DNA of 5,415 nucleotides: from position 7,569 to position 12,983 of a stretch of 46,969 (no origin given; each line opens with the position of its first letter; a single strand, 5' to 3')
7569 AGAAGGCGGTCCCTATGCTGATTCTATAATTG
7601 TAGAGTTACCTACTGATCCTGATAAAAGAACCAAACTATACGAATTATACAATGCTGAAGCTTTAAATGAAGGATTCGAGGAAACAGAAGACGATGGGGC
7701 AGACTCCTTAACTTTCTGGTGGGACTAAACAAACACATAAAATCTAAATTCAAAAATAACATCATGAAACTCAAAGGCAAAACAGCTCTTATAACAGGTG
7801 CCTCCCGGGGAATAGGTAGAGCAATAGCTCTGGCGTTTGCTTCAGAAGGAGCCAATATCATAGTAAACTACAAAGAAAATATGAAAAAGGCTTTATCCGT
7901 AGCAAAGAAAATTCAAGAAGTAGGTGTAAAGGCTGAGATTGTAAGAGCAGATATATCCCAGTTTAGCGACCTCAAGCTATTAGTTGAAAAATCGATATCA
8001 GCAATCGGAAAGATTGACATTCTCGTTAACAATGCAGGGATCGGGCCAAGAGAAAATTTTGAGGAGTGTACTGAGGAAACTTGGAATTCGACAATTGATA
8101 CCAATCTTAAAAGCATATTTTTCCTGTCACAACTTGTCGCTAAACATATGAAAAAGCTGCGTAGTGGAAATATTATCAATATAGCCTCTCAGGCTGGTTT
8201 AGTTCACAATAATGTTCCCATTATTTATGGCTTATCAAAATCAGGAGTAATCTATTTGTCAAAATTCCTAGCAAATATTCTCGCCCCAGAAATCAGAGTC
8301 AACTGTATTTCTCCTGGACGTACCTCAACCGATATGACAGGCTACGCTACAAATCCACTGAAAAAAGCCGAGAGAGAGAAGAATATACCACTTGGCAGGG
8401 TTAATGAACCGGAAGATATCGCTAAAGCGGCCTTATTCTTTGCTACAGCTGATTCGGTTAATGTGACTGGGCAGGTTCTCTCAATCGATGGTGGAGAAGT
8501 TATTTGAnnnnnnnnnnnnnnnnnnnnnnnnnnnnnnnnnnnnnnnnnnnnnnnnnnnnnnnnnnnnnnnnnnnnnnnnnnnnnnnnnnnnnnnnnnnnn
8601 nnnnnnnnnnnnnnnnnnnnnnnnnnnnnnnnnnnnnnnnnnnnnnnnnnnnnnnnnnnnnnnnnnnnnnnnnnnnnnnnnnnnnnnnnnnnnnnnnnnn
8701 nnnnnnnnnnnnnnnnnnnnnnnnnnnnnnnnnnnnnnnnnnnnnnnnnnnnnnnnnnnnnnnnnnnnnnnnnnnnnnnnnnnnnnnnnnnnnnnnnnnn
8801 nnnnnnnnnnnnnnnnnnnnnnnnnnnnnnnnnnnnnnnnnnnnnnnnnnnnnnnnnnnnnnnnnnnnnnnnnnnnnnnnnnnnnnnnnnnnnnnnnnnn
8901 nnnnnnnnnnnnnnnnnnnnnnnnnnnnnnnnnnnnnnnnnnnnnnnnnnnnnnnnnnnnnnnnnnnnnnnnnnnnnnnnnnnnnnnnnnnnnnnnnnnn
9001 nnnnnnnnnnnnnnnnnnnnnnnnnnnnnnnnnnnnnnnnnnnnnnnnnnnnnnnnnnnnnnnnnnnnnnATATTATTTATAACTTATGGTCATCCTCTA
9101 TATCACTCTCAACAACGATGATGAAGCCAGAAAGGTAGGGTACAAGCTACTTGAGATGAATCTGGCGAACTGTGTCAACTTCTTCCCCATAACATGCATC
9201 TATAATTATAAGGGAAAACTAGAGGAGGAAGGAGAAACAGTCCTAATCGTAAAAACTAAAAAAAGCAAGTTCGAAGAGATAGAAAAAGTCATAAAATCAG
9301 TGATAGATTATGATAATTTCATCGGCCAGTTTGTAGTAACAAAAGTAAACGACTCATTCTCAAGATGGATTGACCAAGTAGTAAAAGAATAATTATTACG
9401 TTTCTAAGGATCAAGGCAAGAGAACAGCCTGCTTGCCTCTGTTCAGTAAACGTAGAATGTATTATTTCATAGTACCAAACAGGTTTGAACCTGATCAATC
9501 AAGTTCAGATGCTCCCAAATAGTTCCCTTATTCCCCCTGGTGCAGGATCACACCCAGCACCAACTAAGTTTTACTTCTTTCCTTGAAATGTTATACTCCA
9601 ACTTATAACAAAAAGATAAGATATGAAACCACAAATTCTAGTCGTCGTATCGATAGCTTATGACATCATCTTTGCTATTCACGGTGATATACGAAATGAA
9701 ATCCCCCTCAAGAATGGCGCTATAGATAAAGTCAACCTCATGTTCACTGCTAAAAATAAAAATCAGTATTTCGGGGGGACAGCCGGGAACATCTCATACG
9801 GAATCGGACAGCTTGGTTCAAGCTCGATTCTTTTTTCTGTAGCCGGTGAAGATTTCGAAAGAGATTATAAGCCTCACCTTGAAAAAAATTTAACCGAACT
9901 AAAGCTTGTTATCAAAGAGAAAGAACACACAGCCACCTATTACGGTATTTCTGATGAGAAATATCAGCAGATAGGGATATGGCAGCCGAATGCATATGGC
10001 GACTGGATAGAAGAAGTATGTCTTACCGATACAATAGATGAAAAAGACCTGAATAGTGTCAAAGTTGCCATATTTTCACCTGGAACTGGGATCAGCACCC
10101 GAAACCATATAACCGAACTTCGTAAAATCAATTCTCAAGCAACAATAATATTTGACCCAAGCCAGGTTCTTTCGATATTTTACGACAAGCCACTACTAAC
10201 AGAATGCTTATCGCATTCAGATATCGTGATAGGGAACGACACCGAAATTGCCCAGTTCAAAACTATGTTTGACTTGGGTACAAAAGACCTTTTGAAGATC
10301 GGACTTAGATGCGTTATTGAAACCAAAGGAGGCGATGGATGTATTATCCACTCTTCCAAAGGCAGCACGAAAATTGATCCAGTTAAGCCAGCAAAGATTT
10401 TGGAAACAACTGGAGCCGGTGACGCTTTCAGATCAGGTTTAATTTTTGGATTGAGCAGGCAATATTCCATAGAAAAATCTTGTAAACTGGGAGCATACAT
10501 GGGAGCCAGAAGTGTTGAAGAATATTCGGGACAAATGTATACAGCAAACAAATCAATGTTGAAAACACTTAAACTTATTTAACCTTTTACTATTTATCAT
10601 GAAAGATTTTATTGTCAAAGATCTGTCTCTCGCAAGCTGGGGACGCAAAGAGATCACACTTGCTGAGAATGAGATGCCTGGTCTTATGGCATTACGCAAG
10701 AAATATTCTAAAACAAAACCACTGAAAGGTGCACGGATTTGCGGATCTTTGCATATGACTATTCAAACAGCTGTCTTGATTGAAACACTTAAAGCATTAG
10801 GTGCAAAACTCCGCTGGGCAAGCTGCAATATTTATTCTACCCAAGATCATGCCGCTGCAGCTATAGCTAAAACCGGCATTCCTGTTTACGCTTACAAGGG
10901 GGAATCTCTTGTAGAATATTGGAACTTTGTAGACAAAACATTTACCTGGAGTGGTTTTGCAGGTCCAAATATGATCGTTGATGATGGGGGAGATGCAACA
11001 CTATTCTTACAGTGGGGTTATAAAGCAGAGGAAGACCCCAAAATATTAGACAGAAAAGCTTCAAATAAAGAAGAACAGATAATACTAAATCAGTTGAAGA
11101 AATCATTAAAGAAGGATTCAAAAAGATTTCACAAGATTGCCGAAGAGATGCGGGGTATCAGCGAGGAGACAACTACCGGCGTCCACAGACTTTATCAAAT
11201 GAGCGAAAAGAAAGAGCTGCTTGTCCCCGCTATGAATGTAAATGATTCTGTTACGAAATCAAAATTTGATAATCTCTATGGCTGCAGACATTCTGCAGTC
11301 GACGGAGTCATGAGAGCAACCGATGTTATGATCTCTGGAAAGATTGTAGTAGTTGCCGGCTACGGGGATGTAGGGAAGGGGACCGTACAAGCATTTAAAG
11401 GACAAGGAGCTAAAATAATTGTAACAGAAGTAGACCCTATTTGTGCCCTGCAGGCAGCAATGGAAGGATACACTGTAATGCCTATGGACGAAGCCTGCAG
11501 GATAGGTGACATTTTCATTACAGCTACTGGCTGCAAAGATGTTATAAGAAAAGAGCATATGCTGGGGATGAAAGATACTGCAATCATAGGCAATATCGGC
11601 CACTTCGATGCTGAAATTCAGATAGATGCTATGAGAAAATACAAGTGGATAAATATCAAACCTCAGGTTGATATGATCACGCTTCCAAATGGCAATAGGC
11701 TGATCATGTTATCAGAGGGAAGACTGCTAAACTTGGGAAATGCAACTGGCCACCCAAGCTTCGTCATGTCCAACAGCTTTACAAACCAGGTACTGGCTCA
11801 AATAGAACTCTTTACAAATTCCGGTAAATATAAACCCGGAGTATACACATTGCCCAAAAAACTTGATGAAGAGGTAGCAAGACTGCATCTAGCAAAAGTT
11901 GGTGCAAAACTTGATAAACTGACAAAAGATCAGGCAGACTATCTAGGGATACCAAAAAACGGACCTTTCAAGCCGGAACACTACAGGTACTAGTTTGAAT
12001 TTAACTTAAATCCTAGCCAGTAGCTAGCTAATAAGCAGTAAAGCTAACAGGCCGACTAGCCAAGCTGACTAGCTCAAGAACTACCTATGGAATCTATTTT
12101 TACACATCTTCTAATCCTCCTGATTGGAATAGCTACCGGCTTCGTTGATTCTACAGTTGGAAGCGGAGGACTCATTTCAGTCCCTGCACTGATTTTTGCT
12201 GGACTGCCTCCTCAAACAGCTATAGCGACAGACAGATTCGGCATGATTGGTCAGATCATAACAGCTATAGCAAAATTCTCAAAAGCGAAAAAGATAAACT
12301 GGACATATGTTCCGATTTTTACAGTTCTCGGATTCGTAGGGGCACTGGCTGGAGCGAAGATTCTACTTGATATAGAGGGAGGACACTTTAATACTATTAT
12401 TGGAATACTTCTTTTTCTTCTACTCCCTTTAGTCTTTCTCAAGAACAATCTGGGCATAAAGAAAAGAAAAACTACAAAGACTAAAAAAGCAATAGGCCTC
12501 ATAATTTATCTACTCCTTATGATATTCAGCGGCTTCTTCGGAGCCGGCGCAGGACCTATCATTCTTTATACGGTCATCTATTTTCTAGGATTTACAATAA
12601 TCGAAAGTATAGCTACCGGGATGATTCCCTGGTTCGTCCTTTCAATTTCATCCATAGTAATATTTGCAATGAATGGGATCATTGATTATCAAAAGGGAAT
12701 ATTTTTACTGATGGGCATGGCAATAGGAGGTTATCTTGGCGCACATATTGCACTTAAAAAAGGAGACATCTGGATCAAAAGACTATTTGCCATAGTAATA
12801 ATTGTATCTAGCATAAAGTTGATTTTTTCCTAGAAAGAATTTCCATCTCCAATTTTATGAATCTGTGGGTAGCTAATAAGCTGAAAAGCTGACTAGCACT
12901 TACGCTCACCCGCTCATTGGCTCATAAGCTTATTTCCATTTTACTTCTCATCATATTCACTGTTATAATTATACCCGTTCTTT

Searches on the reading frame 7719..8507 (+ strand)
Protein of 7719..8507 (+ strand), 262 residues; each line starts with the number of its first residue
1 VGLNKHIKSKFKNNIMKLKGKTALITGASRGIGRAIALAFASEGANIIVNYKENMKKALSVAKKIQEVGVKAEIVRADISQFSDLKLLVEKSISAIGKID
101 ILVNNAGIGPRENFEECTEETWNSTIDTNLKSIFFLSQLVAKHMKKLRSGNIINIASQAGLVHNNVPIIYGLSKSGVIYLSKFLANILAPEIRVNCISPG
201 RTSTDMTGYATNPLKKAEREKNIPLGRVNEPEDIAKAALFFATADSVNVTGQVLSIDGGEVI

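Call 28: search_protein_families(library=pfam, proteins=[window:7719-8507:+], max_evalue=0.0001)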
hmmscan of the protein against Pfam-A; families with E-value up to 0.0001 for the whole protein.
window:7719-8507:+ (262 aa): 3 families
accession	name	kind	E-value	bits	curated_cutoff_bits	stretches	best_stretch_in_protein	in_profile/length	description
PF13561.12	adh_short_C2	-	1.4e-57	195.4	27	1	27-259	1-234/236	Enoyl-(Acyl carrier protein) reductase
PF00106.31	adh_short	-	1e-56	192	26.6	1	21-210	1-190/195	short chain dehydrogenase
PF08659.16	KR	-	7.5e-12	46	22.6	1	22-164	2-143/180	KR domain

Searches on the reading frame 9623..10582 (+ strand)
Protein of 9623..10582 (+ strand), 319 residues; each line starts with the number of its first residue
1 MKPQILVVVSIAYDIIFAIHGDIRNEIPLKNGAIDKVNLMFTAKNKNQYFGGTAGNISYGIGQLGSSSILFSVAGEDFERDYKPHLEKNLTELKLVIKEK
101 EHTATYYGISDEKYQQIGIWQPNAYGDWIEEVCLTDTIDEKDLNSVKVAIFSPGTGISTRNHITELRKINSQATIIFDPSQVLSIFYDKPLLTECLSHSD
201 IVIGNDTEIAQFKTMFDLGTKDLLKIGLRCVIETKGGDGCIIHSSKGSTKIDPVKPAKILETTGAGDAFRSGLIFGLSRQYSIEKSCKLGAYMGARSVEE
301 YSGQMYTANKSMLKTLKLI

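Call 28: search_protein_families(library=pfam, proteins=[window:9623-10582:+], max_evalue=0.0001)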
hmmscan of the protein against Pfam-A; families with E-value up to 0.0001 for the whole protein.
window:9623-10582:+ (319 aa): 1 family
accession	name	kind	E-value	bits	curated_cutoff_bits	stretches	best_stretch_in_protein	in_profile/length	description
PF00294.29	PfkB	-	1.9e-34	119.8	25.8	1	36-304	22-296/302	pfkB family carbohydrate kinase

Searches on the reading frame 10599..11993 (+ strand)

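Call 29: search_protein_families(library=pfam, proteins=[window:10599-11993:+], max_evalue=0.0001)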
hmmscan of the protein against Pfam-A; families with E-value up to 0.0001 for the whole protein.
window:10599-11993:+ (464 aa): 3 families
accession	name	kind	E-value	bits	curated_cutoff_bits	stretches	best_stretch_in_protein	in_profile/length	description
PF05221.23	AdoHcyase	-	6.1e-148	492.3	25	1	3-463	1-299/299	S-adenosyl-L-homocysteine hydrolase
PF00670.27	AdoHcyase_NAD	-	4.4e-74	248.4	27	1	225-384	1-162/162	S-adenosyl-L-homocysteine hydrolase, NAD binding domain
PF02826.25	2-Hacid_dh_C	-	1.2e-05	25.2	25.1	1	244-334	33-127/178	D-isomer specific 2-hydroxyacid dehydrogenase, NAD binding domain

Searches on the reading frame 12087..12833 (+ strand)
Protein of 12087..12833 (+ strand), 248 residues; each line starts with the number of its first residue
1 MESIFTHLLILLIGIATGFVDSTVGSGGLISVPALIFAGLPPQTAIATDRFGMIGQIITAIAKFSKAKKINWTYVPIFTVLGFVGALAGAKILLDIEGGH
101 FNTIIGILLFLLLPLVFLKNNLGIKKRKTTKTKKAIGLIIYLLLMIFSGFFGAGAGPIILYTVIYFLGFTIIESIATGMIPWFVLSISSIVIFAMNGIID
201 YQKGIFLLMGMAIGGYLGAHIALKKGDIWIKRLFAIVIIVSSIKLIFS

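Call 29: search_protein_families(library=pfam, proteins=[window:12087-12833:+], max_evalue=0.0001)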
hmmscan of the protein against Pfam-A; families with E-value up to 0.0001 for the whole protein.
window:12087-12833:+ (248 aa): 1 family
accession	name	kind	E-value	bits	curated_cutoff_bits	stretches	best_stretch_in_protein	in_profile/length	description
PF01925.25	TauE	-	3.1e-41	142.1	32.6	1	10-245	1-237/237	Sulfite exporter TauE/SafE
